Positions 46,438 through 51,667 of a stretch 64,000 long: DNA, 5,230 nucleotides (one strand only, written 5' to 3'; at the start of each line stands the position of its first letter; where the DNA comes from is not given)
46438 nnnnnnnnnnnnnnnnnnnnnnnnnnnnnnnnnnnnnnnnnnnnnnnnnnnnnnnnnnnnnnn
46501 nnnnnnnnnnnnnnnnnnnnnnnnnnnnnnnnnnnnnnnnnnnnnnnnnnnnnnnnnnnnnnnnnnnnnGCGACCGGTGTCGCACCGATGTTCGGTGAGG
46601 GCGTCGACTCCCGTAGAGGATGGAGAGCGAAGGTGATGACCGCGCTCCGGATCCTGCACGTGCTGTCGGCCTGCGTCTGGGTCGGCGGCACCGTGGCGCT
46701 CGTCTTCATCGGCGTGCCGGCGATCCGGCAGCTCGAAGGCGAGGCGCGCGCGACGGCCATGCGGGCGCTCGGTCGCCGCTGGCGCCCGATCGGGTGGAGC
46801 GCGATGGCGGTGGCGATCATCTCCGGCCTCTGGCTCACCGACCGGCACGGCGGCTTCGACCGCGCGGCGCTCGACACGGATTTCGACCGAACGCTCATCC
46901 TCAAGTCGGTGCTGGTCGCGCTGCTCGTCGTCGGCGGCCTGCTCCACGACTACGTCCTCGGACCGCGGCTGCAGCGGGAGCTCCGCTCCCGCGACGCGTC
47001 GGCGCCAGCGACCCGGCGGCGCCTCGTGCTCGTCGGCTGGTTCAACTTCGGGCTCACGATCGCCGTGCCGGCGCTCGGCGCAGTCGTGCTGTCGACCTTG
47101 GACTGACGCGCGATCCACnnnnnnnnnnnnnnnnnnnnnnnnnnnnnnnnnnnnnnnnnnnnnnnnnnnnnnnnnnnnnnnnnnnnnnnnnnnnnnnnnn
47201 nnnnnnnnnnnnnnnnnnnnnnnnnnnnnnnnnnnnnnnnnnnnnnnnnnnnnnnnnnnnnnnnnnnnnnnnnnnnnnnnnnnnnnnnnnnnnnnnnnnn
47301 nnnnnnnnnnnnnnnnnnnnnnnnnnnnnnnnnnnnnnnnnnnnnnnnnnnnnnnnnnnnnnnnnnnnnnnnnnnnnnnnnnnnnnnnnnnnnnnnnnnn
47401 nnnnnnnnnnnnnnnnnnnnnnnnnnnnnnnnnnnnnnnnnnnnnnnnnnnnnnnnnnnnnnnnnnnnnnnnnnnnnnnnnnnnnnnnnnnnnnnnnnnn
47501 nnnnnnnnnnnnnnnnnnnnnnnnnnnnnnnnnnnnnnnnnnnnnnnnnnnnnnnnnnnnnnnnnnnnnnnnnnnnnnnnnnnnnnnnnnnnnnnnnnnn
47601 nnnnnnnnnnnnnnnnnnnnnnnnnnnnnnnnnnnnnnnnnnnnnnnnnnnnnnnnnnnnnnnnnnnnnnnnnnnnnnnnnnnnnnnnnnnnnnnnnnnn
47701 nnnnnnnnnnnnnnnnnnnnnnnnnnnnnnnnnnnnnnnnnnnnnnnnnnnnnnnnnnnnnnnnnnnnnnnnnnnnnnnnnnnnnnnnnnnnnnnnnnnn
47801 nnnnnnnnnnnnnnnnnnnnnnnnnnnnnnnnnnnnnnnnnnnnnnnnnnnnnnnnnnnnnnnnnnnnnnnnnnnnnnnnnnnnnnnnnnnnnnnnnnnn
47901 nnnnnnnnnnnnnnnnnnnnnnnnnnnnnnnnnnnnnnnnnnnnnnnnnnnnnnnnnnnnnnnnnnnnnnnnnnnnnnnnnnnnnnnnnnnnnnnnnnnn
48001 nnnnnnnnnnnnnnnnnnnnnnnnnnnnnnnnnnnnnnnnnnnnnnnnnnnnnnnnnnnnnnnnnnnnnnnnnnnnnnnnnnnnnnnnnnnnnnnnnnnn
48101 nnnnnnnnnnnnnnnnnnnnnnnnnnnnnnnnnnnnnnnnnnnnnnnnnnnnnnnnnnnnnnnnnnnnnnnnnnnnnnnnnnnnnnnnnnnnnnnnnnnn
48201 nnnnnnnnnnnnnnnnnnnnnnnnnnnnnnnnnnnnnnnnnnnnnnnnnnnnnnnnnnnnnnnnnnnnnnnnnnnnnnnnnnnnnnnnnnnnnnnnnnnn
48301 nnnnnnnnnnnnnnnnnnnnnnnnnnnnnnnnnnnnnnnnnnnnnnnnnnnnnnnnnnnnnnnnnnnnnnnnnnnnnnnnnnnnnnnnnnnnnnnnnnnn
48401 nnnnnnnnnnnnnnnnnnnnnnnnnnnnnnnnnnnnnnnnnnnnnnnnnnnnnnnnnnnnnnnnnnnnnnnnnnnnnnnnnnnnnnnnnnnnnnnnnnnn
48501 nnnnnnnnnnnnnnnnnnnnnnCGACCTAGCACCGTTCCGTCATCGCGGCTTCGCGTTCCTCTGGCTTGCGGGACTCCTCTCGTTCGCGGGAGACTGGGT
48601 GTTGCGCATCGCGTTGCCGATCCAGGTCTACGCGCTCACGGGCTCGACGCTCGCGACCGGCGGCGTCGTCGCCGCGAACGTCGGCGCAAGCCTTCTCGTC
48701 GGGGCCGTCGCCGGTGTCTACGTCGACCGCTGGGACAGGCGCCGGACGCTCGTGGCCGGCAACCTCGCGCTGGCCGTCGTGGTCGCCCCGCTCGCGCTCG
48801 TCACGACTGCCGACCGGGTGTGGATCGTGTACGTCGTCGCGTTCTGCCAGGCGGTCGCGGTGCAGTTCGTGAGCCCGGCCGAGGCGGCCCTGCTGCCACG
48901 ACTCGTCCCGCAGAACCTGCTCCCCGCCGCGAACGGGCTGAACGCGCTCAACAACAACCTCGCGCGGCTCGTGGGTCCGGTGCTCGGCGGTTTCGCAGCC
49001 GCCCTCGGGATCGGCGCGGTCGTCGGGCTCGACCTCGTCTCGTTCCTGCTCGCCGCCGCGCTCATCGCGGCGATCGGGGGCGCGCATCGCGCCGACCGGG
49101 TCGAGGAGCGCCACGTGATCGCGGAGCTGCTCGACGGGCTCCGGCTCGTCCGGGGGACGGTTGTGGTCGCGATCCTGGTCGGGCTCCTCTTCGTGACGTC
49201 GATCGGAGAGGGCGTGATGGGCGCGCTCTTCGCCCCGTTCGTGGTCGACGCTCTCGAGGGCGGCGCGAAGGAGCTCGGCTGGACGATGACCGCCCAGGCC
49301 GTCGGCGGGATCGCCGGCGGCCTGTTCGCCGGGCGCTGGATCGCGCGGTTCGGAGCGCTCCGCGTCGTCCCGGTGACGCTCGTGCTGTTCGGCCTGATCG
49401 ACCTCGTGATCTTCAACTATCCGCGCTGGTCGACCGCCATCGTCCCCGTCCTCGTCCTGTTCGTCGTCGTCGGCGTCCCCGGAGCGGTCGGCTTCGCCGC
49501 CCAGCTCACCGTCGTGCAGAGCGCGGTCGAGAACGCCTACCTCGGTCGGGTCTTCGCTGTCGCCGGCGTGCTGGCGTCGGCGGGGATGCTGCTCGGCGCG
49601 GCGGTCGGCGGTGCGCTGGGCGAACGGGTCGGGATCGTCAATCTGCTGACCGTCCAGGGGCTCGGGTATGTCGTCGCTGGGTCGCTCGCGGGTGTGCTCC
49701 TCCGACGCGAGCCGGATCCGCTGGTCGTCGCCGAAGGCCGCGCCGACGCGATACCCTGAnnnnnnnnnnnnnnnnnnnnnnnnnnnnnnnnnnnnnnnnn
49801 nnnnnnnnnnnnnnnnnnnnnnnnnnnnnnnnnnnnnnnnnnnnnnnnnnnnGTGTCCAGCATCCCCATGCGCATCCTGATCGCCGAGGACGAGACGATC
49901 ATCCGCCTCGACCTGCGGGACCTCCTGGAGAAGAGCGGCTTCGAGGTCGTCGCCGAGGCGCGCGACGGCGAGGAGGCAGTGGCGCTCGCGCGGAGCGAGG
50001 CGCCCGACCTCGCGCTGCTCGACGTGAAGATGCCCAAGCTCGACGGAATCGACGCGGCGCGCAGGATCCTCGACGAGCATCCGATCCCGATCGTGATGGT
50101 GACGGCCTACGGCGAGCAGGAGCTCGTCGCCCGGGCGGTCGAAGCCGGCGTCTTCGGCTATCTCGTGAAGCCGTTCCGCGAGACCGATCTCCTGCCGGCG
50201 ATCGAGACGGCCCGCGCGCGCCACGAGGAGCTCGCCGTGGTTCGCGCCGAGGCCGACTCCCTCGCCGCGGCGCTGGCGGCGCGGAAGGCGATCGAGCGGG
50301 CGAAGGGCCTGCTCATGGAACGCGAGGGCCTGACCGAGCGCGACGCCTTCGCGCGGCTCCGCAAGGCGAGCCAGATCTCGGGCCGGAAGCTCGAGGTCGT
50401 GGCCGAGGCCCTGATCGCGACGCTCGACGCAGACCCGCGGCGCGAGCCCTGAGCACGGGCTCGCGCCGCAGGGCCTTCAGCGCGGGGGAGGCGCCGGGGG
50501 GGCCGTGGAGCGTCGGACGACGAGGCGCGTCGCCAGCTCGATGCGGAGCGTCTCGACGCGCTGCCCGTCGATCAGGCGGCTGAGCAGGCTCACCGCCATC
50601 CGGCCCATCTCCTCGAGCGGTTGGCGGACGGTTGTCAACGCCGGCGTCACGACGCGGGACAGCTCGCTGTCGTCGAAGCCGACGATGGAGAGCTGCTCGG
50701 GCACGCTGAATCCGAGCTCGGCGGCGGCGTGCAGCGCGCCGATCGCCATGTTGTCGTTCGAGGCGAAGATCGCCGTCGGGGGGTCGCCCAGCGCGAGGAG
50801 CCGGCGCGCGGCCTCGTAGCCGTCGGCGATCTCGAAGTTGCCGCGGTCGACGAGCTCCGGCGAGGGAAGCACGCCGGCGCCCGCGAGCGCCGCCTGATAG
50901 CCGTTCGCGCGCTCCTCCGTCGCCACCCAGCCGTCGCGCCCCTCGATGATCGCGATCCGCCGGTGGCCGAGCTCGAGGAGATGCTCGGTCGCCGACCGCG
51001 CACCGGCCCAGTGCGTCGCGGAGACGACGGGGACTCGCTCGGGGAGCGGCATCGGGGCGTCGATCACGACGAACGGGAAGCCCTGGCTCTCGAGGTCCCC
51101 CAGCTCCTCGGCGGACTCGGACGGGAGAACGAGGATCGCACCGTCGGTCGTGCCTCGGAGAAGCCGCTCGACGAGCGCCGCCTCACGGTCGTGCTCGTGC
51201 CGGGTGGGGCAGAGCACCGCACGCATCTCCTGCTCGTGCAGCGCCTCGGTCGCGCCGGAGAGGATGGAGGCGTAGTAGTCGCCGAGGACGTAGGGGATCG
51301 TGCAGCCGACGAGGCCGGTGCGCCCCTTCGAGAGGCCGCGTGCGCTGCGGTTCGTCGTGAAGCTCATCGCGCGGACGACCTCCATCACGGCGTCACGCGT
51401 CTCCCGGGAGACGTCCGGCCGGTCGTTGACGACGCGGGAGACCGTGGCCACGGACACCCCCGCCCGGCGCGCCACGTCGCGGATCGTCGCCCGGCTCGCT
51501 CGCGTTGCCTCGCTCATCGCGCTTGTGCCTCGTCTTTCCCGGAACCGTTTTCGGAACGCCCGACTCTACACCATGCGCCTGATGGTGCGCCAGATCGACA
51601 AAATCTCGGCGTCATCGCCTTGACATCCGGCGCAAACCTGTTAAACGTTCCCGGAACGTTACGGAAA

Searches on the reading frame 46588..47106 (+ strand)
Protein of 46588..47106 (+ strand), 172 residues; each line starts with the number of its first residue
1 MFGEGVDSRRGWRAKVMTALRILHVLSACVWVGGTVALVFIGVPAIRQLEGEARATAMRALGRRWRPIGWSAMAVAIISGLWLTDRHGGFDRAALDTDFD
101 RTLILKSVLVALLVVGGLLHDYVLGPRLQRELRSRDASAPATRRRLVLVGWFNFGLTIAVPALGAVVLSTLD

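Call 13: search_protein_families(library=pfam, proteins=[window:46588-47106:+], max_evalue=0.01)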
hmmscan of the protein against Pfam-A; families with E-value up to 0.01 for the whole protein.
window:46588-47106:+ (172 aa): 5 families
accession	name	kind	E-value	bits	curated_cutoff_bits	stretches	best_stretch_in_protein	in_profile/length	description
PF05425.18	CopD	-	6e-11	43.1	32.1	1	61-160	3-101/105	Copper resistance protein D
PF10027.14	DUF2269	-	3.5e-05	24.4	28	1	19-88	2-71/150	Predicted integral membrane protein (DUF2269)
PF13664.11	DUF4149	-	5.3e-05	23.8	24.6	1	26-130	1-95/102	Domain of unknown function (DUF4149)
PF01127.27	Sdh_cyt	-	0.0053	17.3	25.8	1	11-93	13-95/122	Succinate dehydrogenase/Fumarate reductase transmembrane subunit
PF03653.18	UPF0093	-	0.0087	16.8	34.2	0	17-87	5-77/146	Uncharacterised protein family (UPF0093)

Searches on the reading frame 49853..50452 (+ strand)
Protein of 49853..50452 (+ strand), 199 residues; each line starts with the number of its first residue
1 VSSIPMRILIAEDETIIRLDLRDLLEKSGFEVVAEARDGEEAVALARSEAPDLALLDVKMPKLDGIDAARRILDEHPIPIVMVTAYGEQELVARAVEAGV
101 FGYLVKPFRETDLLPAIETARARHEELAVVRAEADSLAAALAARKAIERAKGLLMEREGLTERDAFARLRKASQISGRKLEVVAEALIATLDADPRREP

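Call 13: search_protein_families(library=pfam, proteins=[window:49853-50452:+], max_evalue=0.01)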
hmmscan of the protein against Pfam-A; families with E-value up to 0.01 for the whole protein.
window:49853-50452:+ (199 aa): 2 families
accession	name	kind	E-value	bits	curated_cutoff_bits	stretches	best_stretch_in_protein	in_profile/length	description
PF00072.30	Response_reg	-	2e-30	105.6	30.2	1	8-117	1-110/111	Response regulator receiver domain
PF03861.19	ANTAR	-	1e-18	67.2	27.3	1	136-188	2-54/54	ANTAR domain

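Call 39: search_solved_structures(query=window:49853-50452:+, max_evalue=0.001, show_alignments=1)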
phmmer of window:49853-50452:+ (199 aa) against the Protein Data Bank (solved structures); distinct sequences matched with E-value up to 0.001: 294 (the best 60 are shown).
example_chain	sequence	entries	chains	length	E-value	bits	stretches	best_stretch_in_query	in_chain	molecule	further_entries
1s8n_A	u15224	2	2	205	3e-50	174.1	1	3-192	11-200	putative antiterminator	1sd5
6wsh_A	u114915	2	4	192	1.9e-37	132.4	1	4-188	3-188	Response regulator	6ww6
9xzo_A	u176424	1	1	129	1.4e-25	93.8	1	7-119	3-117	De novo protein M1X0B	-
4iga_A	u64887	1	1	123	1.2e-21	80.9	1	4-117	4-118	Chemotaxis protein CheY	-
1tmy_A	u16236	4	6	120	2.1e-21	80.2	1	6-117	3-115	CHEY PROTEIN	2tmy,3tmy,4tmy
1u0s_Y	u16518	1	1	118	2.7e-21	79.8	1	7-117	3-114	Chemotaxis protein cheY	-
6er7_A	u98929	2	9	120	5.4e-21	78.9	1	7-115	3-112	120aa long hypothetical chemotaxis protein (CheY)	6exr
9rhz_C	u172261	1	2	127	2.2e-20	76.9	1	5-117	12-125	Chemotaxis protein CheY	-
6c40_B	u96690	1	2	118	3.3e-20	76.3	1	7-117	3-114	Chemotaxis protein CheY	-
4qyw_A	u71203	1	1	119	3.4e-20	76.3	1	7-117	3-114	Chemotaxis protein CheY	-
8q52_A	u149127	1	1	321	5.1e-20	75.7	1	5-112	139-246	Leucine-specific-binding protein,Chemotaxis protein CheY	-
7esg_A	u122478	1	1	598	3.9e-18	69.5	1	6-118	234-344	Glutathione S-transferase,Protein-glutamate methylesterase/protein-glutamine glutaminase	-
1mvo_A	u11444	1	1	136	3.9e-18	69.5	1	7-125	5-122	PhoP response regulator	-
6ifh_A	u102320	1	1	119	1.5e-17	67.7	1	7-117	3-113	Sporulation initiation phosphotransferase F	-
4uhj_A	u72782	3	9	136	1.6e-17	67.5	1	7-121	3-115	TRANSCRIPTIONAL REGULATORY PROTEIN CPXR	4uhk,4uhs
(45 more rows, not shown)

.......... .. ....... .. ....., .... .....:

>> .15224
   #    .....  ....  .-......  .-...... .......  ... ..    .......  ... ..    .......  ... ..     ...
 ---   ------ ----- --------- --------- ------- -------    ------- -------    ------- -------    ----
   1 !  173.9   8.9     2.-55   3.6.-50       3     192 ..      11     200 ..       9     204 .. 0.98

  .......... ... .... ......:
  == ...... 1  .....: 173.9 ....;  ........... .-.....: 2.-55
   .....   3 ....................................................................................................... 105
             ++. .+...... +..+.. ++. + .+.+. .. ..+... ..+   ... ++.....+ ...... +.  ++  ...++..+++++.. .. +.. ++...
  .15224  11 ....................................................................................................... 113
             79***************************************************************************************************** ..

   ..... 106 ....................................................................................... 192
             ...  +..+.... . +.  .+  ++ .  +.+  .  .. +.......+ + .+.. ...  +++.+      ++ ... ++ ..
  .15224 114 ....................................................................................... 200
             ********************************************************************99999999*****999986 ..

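Call 67: search_solved_structures(query=window:49853-50452:+, max_evalue=1e-30, show_alignments=2)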
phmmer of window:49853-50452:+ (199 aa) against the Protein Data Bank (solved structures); distinct sequences matched with E-value up to 1e-30: 2.
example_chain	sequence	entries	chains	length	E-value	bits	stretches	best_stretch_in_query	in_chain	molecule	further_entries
1s8n_A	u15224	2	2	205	3e-50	174.1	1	3-192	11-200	putative antiterminator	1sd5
6wsh_A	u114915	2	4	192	1.9e-37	132.4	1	4-188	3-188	Response regulator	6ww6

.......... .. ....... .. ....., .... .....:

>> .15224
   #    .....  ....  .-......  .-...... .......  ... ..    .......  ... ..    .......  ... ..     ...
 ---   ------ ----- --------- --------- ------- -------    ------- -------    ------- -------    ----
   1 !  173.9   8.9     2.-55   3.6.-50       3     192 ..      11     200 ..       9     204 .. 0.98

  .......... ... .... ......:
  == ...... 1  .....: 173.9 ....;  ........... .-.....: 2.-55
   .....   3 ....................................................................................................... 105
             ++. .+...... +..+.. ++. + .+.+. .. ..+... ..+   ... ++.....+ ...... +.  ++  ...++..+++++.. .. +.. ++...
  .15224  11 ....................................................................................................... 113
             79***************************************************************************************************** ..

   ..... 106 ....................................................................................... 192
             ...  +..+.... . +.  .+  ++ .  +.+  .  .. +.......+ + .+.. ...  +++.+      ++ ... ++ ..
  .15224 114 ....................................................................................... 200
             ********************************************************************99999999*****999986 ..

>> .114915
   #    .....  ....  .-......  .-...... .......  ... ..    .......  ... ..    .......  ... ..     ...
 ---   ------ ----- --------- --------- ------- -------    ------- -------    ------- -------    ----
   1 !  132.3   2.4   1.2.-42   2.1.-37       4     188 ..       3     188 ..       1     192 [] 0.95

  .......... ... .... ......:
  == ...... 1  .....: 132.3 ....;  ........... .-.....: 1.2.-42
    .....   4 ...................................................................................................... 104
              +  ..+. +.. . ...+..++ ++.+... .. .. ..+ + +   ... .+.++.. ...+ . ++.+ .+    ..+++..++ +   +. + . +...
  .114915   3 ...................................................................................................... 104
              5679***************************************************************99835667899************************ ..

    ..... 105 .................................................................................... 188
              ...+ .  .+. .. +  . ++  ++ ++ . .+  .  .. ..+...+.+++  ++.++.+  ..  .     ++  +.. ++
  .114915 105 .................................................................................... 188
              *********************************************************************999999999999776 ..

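Call 72: search_protein_families(library=ncbifam, proteins=[window:49853-50452:+], max_evalue=0.00001)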
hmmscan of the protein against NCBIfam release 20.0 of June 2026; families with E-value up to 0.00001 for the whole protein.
window:49853-50452:+ (199 aa): 103 families (the best 25 are shown)
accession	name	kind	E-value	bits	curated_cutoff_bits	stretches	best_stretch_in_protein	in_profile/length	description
NF041733.1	resp_reg_CseB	equivalog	5.6e-24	84.8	350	1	7-134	2-128/228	two-component system response regulator CseB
NF041367.1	CheY_Halo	equivalog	9.5e-24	84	200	1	8-119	1-112/114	chemotaxis protein CheY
NF006623.1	PRK09191.1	subfamily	2.6e-23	83.1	240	1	5-120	137-251/258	PhyR family response regulator anti-anti-sigma factor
NF001965.0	PRK00742.1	subfamily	3.2e-23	82.5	293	1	5-112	3-113/357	chemotaxis-specific protein-glutamate methyltransferase CheB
NF009206.0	PRK12555.1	subfamily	3.4e-22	78.8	342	1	6-113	1-111/340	chemotaxis-specific protein-glutamate methyltransferase CheB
NF008469.0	PRK11361.1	equivalog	4.1e-22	78.5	714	1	6-147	5-142/461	acetoacetate metabolism transcriptional regulator AtoC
NF040689.1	MtrAB_MtrA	equivalog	6.1e-22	78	300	1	8-126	1-117/219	MtrAB system response regulator MtrA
NF045944.1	ResRegRpaBCyano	equivalog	2.6e-21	76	330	1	9-131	1-122/229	response regulator transcription factor RpaB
NF007935.0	PRK10651.1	equivalog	1.9e-20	73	250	1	5-158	6-160/216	two-component system response regulator NarL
TIGR02154.1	PhoB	equivalog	2.4e-20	72.8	296.2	1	6-126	3-125/226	phosphate regulon transcriptional regulator PhoB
NF007018.1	PRK09483.1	equivalog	3.8e-20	72.5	280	1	7-126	3-124/217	UvrY/SirA/GacA family response regulator transcription factor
NF040534.1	resp_reg_YycF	equivalog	4.2e-19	68.7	340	1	7-134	2-128/231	response regulator YycF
NF008677.0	PRK11697.1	equivalog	8.4e-19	67.9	246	1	6-132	2-127/238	two-component system response regulator BtsR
NF006900.1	PRK09390.1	equivalog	2.9e-18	66.1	255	1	7-194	6-188/203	response regulator FixJ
NF008199.0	PRK10955.1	equivalog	5e-18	65.9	341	1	7-123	3-117/232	envelope stress response regulator transcription factor CpxR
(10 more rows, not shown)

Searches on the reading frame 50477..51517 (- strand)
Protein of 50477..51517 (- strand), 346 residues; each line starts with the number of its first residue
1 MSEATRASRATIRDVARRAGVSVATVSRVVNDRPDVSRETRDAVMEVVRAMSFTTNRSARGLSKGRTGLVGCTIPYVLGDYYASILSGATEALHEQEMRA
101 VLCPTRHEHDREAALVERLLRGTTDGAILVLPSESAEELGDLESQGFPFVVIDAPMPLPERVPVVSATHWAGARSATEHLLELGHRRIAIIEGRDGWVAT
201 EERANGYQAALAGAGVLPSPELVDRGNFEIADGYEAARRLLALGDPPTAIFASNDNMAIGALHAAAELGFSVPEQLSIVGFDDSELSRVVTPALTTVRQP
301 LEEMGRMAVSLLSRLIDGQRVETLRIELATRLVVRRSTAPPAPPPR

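Call 13: search_protein_families(library=pfam, proteins=[window:50477-51517:-], max_evalue=0.01)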
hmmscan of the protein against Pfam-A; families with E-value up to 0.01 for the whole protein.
window:50477-51517:- (346 aa): 9 families
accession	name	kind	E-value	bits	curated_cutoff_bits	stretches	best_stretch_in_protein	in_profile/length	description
PF13377.12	Peripla_BP_3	-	2.8e-42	145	26.5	1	177-338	1-167/167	Periplasmic binding protein-like domain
PF00532.27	Peripla_BP_1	-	1.1e-29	104.3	22.2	1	74-327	8-274/281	Periplasmic binding proteins and sugar binding domain of LacI family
PF13407.12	Peripla_BP_4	-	1.6e-18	67.6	35.1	1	74-319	4-257/258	Periplasmic binding protein domain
PF00356.27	LacI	-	2.6e-17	62.8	27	1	11-56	1-46/46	Bacterial regulatory proteins, lacI family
PF13560.12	HTH_31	-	0.00065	20.4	27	1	7-48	12-54/64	Helix-turn-helix domain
PF13542.12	HTH_Tnp_ISL3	-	0.0011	18.9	27.4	1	8-33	25-50/51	Helix-turn-helix domain of transposase family ISL3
PF01381.28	HTH_3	-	0.0022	18.4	23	0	11-38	11-38/55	Helix-turn-helix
PF13443.12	HTH_26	-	0.0023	18.6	22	1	9-40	10-42/63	Cro/C1-type HTH DNA-binding domain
PF13412.12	HTH_24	-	0.0079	16.2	21.9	0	6-31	14-39/48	Winged helix-turn-helix DNA-binding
